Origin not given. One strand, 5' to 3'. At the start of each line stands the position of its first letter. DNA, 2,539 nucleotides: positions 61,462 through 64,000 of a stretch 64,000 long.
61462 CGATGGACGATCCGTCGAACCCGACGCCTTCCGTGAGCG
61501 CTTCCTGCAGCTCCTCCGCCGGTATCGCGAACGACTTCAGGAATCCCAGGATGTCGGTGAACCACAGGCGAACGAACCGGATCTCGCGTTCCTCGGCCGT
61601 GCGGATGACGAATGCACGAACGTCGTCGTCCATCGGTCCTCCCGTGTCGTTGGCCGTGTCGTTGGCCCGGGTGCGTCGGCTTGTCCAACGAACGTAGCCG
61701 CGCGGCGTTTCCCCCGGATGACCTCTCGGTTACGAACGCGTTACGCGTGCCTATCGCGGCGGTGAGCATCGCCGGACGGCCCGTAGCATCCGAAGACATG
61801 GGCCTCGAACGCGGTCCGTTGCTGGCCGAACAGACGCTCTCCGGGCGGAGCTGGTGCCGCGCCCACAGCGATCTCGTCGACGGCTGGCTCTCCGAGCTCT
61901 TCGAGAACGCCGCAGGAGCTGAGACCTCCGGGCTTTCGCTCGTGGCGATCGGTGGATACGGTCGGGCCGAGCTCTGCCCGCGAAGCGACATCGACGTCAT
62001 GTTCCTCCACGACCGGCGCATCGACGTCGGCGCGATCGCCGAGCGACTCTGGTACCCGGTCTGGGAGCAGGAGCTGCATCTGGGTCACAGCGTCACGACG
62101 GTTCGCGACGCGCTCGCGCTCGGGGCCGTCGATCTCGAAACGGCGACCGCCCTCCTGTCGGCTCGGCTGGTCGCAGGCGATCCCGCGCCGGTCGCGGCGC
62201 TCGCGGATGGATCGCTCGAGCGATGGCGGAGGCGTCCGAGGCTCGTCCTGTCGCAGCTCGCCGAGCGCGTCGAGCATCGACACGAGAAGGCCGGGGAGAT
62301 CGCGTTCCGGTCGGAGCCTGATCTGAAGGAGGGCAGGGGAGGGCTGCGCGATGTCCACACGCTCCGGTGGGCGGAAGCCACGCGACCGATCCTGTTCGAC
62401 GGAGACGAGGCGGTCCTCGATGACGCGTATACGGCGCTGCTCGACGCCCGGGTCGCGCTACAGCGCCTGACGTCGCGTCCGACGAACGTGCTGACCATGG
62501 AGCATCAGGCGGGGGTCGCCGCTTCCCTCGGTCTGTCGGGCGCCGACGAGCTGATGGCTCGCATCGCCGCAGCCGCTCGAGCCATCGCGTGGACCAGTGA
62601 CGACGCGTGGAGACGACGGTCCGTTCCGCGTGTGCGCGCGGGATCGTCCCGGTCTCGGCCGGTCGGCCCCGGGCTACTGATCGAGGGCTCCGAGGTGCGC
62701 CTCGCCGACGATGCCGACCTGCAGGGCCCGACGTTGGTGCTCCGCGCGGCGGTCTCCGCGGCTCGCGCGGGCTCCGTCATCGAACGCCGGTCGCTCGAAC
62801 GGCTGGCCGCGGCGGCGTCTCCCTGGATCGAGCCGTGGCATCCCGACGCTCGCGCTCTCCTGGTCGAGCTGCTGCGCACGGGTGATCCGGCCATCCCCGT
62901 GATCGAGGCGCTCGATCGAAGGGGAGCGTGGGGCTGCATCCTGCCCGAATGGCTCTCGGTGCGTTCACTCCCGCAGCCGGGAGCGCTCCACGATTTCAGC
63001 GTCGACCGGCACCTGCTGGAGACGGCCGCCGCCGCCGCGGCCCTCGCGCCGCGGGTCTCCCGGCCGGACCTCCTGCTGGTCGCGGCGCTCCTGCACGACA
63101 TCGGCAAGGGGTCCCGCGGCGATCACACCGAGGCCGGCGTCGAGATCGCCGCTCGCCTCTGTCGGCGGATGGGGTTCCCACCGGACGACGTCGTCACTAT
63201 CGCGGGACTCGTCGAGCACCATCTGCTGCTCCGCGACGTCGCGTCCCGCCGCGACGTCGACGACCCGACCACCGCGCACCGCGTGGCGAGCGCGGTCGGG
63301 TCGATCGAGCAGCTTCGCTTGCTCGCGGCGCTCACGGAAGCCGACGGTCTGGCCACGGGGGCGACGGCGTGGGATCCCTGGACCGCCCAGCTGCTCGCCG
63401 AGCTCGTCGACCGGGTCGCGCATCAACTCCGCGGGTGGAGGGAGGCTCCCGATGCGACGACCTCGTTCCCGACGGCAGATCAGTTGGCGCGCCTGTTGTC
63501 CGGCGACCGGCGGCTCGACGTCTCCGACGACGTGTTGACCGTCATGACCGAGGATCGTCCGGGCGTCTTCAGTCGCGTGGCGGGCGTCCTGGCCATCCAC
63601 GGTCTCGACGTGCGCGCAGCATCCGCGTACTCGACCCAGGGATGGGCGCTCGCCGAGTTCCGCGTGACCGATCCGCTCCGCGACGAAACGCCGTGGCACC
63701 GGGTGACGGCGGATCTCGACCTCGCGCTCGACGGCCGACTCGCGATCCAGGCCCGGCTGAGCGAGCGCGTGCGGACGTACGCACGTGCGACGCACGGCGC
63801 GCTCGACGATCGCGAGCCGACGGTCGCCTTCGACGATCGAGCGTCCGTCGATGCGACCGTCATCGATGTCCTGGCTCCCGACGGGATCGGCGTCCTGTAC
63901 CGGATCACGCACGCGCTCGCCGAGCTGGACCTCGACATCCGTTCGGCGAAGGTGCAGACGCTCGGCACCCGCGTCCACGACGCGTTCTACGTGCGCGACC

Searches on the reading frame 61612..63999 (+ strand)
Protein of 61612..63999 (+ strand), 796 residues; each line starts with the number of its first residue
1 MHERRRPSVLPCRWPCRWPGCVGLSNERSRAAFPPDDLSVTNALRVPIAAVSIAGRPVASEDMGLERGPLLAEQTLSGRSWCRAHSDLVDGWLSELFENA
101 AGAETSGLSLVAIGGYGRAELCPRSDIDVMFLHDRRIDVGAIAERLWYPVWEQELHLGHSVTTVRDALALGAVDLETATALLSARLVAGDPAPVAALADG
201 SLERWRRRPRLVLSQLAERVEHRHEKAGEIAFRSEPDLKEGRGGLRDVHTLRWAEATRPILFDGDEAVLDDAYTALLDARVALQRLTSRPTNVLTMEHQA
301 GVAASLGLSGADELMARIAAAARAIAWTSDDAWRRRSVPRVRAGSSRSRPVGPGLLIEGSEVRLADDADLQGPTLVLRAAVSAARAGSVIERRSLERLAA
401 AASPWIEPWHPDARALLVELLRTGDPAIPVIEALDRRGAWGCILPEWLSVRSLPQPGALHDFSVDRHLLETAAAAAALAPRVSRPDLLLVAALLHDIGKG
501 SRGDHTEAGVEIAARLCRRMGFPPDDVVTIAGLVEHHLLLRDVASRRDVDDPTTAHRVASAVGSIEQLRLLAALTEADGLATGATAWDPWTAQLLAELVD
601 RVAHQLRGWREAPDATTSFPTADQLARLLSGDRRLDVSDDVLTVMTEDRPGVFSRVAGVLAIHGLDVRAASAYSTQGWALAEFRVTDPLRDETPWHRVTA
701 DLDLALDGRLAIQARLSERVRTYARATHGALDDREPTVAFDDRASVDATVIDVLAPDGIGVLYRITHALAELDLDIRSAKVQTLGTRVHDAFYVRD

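Call 85: search_protein_families(library=pfam, proteins=[window:61612-63999:+], max_evalue=0.00001)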
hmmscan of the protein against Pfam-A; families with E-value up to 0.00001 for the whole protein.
window:61612-63999:+ (796 aa): 3 families
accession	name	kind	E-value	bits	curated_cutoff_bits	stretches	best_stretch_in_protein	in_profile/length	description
PF08335.16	GlnD_UR_UTase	-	1.2e-17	64.7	21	1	217-326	7-134/141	GlnD PII-uridylyltransferase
PF01966.28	HD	-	2.4e-13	50.8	22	1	465-544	2-92/116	HD domain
PF01842.31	ACT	-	1.8e-12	47.2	27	1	642-678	3-41/66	ACT domain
